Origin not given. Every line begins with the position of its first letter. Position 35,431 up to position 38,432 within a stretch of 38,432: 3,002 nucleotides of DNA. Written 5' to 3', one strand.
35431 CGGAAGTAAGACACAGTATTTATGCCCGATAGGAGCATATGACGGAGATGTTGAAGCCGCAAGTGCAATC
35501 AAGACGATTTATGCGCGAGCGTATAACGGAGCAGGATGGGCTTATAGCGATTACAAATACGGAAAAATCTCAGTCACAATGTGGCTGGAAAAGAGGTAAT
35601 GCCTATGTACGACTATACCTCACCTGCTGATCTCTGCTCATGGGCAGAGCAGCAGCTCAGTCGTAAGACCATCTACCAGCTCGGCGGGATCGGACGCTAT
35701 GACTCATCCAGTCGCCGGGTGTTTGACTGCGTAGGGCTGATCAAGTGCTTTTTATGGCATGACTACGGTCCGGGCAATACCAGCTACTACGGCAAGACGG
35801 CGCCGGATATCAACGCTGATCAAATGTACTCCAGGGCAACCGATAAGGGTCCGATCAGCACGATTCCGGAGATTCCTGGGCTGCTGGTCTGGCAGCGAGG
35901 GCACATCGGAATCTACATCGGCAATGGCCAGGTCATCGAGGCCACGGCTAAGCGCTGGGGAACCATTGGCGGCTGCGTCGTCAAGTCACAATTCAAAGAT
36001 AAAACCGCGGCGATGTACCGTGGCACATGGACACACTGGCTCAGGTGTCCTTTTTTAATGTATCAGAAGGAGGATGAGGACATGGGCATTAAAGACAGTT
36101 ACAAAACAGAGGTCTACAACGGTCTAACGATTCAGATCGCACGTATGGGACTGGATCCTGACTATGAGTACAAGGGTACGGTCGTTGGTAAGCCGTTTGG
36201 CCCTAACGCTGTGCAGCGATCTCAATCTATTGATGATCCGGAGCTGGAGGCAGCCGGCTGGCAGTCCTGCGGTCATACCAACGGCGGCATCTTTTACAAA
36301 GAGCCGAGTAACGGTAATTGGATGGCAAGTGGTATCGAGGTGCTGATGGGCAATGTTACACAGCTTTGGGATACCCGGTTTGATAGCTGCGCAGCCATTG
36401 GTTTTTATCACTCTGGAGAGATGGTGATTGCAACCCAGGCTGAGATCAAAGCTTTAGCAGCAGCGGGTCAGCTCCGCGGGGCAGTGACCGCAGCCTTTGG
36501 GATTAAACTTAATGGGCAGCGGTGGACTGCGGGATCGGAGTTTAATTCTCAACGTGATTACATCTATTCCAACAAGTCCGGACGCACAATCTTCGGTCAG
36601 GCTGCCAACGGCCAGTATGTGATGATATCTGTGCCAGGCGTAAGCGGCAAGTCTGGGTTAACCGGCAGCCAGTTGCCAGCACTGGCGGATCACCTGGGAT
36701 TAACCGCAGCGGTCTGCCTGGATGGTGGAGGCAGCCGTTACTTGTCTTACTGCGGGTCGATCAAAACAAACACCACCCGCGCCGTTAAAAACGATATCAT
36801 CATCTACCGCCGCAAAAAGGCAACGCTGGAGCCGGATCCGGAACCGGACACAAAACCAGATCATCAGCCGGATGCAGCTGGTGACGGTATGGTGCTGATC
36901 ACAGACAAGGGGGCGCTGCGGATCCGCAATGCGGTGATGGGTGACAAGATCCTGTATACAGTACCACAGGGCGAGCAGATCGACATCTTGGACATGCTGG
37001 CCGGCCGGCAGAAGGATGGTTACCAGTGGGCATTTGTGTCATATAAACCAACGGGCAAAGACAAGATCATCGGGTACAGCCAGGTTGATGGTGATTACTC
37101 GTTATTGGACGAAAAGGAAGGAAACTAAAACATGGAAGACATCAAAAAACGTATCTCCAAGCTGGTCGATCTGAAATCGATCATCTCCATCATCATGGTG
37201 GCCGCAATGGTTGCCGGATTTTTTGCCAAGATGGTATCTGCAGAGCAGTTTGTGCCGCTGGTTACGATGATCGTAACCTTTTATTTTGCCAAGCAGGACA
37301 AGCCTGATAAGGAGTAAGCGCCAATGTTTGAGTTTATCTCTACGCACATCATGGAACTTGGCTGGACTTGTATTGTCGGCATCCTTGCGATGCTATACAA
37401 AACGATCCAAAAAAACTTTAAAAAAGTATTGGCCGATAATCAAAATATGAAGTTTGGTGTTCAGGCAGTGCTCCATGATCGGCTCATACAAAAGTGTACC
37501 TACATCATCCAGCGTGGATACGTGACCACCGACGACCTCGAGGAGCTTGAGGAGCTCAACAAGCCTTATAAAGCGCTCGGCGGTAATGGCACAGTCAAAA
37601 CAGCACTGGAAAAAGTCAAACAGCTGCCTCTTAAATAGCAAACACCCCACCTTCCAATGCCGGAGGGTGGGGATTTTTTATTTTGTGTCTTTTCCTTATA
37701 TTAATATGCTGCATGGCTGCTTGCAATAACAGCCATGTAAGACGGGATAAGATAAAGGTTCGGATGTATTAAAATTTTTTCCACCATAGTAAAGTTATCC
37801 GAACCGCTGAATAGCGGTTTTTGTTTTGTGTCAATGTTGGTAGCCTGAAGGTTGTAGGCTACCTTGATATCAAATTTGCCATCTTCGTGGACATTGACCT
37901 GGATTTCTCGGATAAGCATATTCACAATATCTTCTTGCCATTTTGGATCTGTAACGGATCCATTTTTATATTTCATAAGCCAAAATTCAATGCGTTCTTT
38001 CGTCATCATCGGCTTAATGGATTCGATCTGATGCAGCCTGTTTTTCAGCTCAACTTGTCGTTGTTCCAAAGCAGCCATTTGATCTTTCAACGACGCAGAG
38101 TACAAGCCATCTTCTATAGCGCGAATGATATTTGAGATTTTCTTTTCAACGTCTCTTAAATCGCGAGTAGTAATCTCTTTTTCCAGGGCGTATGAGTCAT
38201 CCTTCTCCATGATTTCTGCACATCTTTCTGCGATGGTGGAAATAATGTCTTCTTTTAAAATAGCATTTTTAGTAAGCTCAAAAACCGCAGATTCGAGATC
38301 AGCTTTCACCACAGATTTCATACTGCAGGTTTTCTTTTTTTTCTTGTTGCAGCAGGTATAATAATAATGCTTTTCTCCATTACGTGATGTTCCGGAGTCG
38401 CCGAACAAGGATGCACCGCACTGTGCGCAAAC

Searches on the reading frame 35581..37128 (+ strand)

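Call 15: search_protein_families(library=pfam, proteins=[window:35581-37128:+], max_evalue=0.01)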
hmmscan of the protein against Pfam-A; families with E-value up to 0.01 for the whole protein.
window:35581-37128:+ (515 aa): 2 families
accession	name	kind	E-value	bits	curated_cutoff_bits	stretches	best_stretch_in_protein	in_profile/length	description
PF09992.14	NAGPA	-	3.7e-14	53.7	25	1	233-408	7-168/169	Phosphodiester glycosidase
PF00877.26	NLPC_P60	-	0.0016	18.8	23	1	40-124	6-82/105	NlpC/P60 family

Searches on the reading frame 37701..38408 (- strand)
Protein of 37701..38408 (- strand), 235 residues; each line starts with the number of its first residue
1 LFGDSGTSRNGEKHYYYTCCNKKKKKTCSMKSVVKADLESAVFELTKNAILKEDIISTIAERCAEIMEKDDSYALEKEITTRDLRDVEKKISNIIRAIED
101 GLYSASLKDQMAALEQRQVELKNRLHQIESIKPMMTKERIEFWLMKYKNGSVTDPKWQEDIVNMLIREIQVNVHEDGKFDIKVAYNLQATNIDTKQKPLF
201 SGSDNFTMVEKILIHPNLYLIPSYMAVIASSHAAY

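Call 15: search_protein_families(library=pfam, proteins=[window:37701-38408:-], max_evalue=0.01)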
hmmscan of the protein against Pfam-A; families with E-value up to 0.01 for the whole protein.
window:37701-38408:- (235 aa): 1 family
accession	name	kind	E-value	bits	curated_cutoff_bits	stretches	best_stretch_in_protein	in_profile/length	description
PF13408.12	Zn_ribbon_recom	-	1.4e-06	29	25.3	1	7-44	18-55/58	Recombinase zinc beta ribbon domain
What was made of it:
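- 37704..38432 (-): C-terminal part of the phage's large serine integrase. The gene runs across the ends of the circular contig. Zn_ribbon_recom (call 15).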
